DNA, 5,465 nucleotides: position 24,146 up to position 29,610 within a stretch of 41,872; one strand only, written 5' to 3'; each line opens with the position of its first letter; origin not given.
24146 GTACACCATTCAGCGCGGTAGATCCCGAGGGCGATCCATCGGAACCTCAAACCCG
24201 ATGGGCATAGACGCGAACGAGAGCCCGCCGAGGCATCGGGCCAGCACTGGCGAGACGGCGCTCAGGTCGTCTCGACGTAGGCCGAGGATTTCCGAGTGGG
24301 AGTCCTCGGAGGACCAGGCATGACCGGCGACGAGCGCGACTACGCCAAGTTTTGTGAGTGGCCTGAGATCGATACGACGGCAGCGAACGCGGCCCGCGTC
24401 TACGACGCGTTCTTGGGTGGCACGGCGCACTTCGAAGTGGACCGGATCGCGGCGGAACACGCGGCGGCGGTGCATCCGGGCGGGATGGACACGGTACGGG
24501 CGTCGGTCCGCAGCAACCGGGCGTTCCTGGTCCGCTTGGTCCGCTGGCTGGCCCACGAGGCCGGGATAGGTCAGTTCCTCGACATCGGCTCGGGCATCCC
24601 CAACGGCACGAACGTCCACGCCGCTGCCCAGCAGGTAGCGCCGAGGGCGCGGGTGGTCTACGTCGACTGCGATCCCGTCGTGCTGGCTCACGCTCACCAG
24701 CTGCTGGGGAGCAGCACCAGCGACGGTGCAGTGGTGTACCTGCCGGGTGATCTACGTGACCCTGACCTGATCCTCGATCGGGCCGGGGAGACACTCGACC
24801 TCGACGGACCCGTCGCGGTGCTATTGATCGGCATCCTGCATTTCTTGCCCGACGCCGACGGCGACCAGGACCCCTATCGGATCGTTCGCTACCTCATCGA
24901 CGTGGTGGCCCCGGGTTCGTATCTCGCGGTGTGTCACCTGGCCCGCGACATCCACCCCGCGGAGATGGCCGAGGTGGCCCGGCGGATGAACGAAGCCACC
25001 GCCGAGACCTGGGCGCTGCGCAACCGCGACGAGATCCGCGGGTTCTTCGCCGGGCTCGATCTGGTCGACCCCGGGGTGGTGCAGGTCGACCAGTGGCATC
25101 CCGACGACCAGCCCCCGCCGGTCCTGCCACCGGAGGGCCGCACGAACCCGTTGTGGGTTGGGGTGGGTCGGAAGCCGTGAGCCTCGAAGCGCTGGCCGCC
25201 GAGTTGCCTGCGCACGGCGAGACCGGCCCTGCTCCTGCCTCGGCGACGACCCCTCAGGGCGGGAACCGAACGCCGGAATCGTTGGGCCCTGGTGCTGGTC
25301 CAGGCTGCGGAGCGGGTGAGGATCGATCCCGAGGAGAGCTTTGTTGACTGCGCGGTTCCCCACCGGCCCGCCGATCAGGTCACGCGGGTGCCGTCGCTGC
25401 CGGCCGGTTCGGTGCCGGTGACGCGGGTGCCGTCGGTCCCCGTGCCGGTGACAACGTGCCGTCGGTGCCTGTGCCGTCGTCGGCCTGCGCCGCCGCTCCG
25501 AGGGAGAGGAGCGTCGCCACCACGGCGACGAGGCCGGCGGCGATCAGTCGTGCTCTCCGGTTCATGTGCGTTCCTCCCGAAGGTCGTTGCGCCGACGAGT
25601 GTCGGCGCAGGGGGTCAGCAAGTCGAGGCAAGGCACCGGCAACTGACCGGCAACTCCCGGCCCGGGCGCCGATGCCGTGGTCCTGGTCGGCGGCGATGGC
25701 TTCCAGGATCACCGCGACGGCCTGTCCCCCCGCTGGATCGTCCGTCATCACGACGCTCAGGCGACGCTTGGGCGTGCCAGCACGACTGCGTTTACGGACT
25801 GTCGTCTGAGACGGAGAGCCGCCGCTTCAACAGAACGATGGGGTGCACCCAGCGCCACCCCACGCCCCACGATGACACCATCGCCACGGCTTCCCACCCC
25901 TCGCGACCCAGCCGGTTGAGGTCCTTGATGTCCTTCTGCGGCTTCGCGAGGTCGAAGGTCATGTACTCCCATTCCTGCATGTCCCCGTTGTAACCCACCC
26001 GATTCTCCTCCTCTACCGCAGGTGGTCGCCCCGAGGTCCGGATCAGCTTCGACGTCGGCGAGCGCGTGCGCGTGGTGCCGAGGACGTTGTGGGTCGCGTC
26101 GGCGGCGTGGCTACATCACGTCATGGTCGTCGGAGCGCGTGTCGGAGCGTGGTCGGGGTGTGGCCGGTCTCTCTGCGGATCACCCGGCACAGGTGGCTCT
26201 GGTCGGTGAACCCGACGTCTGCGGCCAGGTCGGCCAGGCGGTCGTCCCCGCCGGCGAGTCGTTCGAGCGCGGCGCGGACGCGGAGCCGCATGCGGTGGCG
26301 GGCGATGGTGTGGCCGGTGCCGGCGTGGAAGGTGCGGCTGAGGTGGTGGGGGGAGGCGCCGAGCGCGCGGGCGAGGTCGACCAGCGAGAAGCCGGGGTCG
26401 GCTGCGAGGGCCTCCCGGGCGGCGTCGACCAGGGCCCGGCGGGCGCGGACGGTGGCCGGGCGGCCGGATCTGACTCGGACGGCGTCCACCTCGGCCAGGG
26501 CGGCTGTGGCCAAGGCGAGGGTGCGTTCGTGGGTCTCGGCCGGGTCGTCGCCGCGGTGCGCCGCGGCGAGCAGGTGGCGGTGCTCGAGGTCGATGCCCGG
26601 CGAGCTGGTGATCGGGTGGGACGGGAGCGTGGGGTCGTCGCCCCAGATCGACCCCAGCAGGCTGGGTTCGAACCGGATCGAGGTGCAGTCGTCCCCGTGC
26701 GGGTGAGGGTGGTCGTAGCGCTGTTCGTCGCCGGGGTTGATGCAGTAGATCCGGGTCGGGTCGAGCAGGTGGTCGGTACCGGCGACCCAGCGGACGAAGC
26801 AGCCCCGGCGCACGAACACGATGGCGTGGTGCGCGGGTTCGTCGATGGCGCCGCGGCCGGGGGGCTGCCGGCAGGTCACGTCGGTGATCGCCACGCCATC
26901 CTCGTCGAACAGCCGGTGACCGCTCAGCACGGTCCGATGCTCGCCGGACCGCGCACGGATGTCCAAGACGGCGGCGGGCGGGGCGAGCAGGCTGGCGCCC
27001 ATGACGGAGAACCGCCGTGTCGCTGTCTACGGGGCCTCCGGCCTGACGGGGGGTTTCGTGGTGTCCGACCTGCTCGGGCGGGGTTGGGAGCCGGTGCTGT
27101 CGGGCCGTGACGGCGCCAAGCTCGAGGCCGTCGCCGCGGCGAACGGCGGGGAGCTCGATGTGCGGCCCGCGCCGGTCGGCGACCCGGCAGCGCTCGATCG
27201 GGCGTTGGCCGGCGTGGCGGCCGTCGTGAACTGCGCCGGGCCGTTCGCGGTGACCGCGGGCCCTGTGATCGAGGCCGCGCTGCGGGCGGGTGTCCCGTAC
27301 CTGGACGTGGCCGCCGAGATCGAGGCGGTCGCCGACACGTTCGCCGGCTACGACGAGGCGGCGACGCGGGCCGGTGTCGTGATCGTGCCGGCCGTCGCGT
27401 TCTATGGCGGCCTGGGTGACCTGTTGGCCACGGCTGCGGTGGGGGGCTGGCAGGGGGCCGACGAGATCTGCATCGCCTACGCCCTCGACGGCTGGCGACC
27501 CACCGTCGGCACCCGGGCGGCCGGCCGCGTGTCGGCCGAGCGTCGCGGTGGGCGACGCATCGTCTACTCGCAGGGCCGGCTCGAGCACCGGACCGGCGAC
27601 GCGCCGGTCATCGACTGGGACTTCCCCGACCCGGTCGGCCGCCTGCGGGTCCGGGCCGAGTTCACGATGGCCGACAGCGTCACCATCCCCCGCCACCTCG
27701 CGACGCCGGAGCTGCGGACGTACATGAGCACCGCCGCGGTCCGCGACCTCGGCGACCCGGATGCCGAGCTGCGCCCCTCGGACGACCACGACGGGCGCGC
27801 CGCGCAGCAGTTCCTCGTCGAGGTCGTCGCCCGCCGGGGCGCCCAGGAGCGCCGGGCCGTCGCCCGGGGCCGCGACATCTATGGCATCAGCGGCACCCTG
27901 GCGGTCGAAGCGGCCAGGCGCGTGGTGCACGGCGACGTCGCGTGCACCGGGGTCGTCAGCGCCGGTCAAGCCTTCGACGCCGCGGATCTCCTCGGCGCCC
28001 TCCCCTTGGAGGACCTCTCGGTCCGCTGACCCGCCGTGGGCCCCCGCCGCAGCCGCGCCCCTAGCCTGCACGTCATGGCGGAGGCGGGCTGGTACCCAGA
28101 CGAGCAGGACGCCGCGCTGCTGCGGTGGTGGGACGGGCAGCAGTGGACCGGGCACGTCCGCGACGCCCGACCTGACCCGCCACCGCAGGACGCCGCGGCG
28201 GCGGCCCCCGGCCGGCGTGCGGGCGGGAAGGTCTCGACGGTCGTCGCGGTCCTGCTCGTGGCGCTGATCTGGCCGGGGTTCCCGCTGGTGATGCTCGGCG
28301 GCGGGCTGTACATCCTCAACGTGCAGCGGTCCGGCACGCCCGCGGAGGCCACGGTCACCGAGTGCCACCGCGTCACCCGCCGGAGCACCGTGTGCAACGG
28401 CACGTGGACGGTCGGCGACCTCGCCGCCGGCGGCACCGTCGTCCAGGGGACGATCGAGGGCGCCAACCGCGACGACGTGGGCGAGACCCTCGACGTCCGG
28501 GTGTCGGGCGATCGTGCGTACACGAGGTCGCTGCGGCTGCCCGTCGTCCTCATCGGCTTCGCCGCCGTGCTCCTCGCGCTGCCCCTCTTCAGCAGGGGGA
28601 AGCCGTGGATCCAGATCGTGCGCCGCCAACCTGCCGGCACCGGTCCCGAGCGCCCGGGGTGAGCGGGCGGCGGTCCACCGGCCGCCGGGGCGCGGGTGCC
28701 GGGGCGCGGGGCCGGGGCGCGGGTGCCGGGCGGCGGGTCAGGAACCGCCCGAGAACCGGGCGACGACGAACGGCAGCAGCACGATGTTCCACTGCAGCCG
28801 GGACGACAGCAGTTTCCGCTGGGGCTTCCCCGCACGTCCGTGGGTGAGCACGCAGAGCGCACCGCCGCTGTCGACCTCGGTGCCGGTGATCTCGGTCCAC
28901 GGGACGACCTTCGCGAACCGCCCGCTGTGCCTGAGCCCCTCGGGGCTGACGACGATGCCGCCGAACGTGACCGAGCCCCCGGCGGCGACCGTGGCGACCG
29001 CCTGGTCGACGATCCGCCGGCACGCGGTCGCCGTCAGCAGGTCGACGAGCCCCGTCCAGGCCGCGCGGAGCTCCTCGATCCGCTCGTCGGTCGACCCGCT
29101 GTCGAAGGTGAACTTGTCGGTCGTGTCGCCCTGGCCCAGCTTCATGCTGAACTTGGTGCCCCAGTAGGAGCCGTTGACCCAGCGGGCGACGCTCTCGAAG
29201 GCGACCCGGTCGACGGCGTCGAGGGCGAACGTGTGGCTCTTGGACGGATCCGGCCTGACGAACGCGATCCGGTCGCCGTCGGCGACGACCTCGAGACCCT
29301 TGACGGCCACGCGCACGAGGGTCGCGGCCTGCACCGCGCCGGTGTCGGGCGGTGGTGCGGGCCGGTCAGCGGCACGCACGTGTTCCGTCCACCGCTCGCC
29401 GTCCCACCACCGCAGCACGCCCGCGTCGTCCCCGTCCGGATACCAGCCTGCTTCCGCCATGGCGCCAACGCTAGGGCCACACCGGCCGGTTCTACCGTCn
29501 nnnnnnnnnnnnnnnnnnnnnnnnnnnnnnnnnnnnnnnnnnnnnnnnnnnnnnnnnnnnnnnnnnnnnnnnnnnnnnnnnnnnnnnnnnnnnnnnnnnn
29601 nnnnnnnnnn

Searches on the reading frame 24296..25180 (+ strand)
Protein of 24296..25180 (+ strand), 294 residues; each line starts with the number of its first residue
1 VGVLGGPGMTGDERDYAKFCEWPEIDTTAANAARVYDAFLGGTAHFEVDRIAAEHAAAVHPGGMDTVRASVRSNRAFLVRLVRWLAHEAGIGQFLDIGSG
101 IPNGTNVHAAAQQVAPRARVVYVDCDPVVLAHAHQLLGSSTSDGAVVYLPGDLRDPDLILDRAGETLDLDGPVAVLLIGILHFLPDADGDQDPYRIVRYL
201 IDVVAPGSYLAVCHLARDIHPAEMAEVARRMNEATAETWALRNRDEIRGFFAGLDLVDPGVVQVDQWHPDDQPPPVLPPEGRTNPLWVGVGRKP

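Call 38: search_protein_families(library=pfam, proteins=[window:24296-25180:+], max_evalue=0.001)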
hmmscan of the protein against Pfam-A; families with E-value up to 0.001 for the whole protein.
window:24296-25180:+ (294 aa): 1 family
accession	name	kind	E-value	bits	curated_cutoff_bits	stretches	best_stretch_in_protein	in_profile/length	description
PF04672.18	Methyltransf_19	-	4.8e-85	285.8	26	1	23-293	6-267/268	S-adenosyl methyltransferase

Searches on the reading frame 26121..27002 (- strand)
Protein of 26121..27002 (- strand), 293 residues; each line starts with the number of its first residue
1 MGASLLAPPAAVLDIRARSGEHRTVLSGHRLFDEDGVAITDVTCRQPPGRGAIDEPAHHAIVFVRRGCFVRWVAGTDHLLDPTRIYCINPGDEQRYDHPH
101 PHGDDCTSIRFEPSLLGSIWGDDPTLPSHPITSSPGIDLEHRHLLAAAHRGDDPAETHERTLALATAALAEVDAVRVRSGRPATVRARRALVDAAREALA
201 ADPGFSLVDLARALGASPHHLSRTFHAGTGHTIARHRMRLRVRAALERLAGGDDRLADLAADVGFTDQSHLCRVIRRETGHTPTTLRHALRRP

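Call 38: search_protein_families(library=pfam, proteins=[window:26121-27002:-], max_evalue=0.001)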
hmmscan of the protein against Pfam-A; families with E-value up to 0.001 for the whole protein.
window:26121-27002:- (293 aa): 3 families
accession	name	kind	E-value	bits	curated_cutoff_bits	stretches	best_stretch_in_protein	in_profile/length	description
PF12833.13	HTH_18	-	1.9e-19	70.2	33.6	1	210-288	1-79/80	Helix-turn-helix domain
PF00165.29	HTH_AraC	-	2.1e-12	47.3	26.6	1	254-288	9-42/42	Bacterial regulatory helix-turn-helix proteins, AraC family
PF02311.25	AraC_binding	-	6.5e-05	23.1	21.1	1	59-159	24-129/135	AraC-like ligand binding domain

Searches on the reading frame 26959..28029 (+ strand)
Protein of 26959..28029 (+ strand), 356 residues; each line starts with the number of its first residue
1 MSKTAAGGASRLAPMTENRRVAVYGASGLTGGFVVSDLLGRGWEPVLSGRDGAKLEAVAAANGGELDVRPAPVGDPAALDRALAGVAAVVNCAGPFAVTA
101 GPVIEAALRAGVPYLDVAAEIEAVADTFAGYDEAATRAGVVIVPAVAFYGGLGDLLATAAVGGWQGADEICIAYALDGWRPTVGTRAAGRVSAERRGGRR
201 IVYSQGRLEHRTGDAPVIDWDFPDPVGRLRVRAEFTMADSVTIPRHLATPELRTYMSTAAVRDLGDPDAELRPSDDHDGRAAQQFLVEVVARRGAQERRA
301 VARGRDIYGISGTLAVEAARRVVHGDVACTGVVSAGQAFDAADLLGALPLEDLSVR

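Call 38: search_protein_families(library=pfam, proteins=[window:26959-28029:+], max_evalue=0.001)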
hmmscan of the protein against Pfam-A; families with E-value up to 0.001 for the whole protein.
window:26959-28029:+ (356 aa): 3 families
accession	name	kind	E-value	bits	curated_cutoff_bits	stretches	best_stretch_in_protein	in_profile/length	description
PF03435.24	Sacchrp_dh_NADP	-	2.2e-12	47.9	25.1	1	21-143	1-129/129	Saccharopine dehydrogenase NADP binding domain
PF13460.12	NAD_binding_10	-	3.5e-07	30.7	27.2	1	25-113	1-91/184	NAD(P)H-binding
PF05368.20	NmrA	-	0.00065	19.8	27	1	18-113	2-100/298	NmrA-like family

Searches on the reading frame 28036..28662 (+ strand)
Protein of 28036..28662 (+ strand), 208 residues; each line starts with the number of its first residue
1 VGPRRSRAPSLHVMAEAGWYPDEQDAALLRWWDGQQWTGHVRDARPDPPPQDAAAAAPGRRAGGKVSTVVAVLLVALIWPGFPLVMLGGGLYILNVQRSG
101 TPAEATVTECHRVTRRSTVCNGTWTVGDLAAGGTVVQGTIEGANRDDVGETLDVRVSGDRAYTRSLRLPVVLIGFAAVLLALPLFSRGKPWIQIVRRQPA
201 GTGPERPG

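Call 38: search_protein_families(library=pfam, proteins=[window:28036-28662:+], max_evalue=0.001)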
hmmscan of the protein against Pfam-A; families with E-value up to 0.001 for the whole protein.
window:28036-28662:+ (208 aa): 1 family
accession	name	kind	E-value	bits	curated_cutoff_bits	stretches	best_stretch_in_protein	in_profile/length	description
PF10708.14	DUF2510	-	3.9e-11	42.9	24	1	17-49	1-34/35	Protein of unknown function (DUF2510)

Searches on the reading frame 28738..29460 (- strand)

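Call 38: search_protein_families(library=pfam, proteins=[window:28738-29460:-], max_evalue=0.001)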
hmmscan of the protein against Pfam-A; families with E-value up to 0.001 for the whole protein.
window:28738-29460:- (240 aa): 1 family
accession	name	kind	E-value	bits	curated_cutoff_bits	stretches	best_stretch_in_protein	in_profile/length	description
PF10708.14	DUF2510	-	1.5e-11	44.3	24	1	4-36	1-34/35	Protein of unknown function (DUF2510)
